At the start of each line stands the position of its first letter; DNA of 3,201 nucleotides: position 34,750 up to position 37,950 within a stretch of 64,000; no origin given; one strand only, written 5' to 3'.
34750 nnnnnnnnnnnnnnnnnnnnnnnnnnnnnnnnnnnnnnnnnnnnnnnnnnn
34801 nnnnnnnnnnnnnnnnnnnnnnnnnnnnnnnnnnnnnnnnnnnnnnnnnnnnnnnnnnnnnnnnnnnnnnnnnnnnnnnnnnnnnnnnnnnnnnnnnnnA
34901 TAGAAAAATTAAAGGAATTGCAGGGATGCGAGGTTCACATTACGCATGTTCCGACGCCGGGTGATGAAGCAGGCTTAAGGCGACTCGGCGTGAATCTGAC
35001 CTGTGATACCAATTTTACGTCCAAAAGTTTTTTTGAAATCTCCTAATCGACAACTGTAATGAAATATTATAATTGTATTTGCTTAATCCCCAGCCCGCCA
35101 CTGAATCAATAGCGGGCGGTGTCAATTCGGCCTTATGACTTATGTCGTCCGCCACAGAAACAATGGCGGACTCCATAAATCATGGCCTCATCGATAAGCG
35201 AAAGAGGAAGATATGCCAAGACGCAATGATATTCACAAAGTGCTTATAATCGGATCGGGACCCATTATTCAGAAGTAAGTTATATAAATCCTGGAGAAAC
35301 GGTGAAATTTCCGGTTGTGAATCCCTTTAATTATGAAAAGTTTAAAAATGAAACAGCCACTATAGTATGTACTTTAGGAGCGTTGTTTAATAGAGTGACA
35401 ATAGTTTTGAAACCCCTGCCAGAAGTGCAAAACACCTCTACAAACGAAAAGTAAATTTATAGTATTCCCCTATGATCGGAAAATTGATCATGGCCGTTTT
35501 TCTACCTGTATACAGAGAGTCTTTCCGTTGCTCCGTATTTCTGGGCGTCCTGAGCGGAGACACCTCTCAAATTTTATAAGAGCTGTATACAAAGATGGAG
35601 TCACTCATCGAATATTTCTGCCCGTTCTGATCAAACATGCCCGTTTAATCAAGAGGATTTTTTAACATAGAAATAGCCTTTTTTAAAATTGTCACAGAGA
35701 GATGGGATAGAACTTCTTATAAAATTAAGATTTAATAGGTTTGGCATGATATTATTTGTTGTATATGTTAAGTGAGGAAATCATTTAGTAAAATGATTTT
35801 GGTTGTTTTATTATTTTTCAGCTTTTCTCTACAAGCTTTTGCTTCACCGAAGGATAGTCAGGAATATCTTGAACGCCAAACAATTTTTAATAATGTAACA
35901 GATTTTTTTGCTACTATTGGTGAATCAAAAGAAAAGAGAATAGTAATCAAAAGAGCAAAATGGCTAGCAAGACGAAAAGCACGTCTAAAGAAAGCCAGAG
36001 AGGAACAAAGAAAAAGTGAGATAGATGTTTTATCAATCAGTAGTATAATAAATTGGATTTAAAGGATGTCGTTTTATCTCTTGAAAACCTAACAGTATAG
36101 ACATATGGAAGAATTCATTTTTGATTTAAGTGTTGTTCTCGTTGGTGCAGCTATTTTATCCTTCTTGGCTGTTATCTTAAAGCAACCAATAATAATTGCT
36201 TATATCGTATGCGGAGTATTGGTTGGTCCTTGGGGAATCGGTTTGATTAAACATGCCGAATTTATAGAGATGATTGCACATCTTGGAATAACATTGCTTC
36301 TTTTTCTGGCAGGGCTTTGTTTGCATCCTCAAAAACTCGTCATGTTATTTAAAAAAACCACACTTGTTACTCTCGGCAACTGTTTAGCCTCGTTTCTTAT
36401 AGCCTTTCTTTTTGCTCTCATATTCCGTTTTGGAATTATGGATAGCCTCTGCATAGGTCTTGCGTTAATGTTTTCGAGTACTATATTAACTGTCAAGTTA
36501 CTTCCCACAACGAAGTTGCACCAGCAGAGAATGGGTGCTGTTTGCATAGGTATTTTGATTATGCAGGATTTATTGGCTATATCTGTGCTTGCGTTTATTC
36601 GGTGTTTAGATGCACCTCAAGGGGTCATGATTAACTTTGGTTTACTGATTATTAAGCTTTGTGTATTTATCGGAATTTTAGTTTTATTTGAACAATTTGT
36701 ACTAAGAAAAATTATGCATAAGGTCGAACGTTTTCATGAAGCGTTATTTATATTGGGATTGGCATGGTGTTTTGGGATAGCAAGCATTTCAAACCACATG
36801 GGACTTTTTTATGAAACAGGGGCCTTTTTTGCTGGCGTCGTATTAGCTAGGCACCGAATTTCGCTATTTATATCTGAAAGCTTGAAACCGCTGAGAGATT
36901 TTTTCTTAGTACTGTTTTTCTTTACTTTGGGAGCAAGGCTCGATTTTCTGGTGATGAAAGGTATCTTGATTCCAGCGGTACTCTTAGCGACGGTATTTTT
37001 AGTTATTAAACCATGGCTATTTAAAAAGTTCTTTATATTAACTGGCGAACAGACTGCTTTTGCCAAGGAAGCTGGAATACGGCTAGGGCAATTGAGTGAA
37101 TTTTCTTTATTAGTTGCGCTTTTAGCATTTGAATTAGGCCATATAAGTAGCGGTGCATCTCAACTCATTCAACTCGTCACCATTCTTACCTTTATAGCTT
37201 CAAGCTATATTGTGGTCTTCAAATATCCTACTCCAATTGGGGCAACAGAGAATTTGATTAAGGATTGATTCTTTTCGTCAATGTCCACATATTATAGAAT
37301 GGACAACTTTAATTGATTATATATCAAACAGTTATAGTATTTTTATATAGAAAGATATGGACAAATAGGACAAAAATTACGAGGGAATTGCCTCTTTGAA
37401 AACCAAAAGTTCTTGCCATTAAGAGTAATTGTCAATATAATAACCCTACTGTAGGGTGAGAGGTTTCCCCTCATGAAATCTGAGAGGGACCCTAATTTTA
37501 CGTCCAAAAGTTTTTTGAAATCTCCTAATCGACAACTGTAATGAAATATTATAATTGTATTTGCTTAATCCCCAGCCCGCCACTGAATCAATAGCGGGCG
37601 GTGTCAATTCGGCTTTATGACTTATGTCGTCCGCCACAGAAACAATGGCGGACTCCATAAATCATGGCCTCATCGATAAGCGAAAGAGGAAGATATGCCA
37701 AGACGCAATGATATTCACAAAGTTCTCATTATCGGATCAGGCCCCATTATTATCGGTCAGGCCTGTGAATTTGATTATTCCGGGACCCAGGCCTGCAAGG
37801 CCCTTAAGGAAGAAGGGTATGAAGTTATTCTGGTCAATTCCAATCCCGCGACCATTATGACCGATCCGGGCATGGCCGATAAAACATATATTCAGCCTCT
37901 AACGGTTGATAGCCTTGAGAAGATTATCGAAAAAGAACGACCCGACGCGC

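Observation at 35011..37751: About 2.2 kb low-GC insertion bounded by 258 bp direct repeats that duplicate a gene 3' end, intergenic REPs and the carB start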

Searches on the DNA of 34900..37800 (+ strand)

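Call 7: search_rna_families(source=window, start=34900, end=37800, threshold=evalue, max_evalue=1)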
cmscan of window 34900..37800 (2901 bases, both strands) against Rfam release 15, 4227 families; matches with E-value up to 1: 1.
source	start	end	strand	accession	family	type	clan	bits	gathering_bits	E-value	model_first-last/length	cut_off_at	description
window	37574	37623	-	RF02677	NsiR4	Gene; sRNA;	-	20.4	40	0.21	1-65/65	no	Nitrogen stress-induced RNA 4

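Call 64: search_dna_similar(query=window:35270-37493:+, collection=plasmids, mode=distant, max_rows=5)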
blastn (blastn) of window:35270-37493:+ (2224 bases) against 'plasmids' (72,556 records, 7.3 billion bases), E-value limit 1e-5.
Records with a match: 1; places in all: 1; records where one place covers at least 80% of the query: 0.
Best place of each record, by identity: 60-80% 1.
By first word of the organism name: Legionella 1.
By predicted mobility (MOB-suite, as given by PLSDB): non-mobilizable 1.
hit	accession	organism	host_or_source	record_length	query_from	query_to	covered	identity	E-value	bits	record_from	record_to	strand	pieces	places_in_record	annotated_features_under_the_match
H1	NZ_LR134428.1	Legionella adelaidensis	environmental,Cooling tower water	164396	1550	1678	6%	73.8%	4e-10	75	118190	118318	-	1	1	cation:proton antiporter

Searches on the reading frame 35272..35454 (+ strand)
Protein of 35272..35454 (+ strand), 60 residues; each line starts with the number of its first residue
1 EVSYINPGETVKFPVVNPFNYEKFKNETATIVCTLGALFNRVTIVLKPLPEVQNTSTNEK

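Call 12: search_protein_families(library=pfam, proteins=[window:35302-35454:+], max_evalue=0.01)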
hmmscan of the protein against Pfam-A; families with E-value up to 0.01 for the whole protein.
window:35302-35454:+ (50 aa): 0 families

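Call 31: find_homologous_proteins(query=window:35272-35451:+, max_evalue=10)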
Query seq(60 aa): no candidate shares three 5-residue words with the query. No homologue found.

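Call 42: search_protein_representatives(protein=window:35272-35454:+)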
Query: 60 residues. Proteins with E-value up to 0.001 (for the whole library): 11; up to 1e-10: 1; up to 1e-30: 0. The best 11 are listed.
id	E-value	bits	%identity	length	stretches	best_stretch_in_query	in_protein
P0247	1.2e-15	72.2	68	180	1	1-59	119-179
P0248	1.5e-10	56.3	31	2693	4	23-55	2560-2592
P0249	1.8e-10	56.0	60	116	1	2-51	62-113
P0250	1.5e-08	50.0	55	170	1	2-54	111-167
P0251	1.8e-07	46.7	56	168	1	3-50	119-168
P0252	9.1e-07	44.5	47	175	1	3-57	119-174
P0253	3.1e-06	42.8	46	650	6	29-57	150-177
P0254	8.2e-05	38.4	47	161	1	4-56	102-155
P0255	1.7e-04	37.3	30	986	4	5-44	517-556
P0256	3.0e-04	36.6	49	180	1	4-54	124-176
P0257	5.5e-04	35.8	50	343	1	3-53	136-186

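Call 45: search_protein_families(library=pfam, proteins=[P0247, P0250, P0251, P0252, P0256], max_evalue=0.01)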
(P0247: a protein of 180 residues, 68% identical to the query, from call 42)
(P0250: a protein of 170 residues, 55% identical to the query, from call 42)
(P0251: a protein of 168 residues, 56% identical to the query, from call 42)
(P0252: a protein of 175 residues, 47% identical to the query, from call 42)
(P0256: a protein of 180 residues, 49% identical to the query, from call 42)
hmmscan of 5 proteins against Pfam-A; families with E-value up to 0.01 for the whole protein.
P0247 (180 aa): 0 families

P0250 (170 aa): 0 families

P0251 (168 aa): 0 families

P0252 (175 aa): 0 families

P0256 (180 aa): 0 families

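Call 56: find_encoding_contigs(protein=P0247, flank=6000, max_places=5)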
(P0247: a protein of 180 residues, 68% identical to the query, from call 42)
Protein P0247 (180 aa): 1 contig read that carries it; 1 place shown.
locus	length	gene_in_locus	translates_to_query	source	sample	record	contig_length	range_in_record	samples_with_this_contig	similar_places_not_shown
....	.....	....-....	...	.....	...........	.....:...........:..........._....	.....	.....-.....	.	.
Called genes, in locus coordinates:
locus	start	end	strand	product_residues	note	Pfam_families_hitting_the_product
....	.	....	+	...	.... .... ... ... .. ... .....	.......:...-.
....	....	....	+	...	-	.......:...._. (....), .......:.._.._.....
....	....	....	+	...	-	-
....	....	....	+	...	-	-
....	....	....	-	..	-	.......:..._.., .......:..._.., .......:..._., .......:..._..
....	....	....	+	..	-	-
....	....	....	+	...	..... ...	-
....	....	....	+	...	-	-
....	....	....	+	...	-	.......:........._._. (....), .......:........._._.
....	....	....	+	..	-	-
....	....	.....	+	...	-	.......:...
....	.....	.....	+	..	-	-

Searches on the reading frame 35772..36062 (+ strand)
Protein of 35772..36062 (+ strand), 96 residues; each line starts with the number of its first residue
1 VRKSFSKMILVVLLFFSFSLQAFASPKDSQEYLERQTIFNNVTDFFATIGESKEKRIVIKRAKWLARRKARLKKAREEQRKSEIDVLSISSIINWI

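Call 12: search_protein_families(library=pfam, proteins=[window:35772-36062:+], max_evalue=0.01)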
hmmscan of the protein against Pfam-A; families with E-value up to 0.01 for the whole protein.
window:35772-36062:+ (96 aa): 0 families
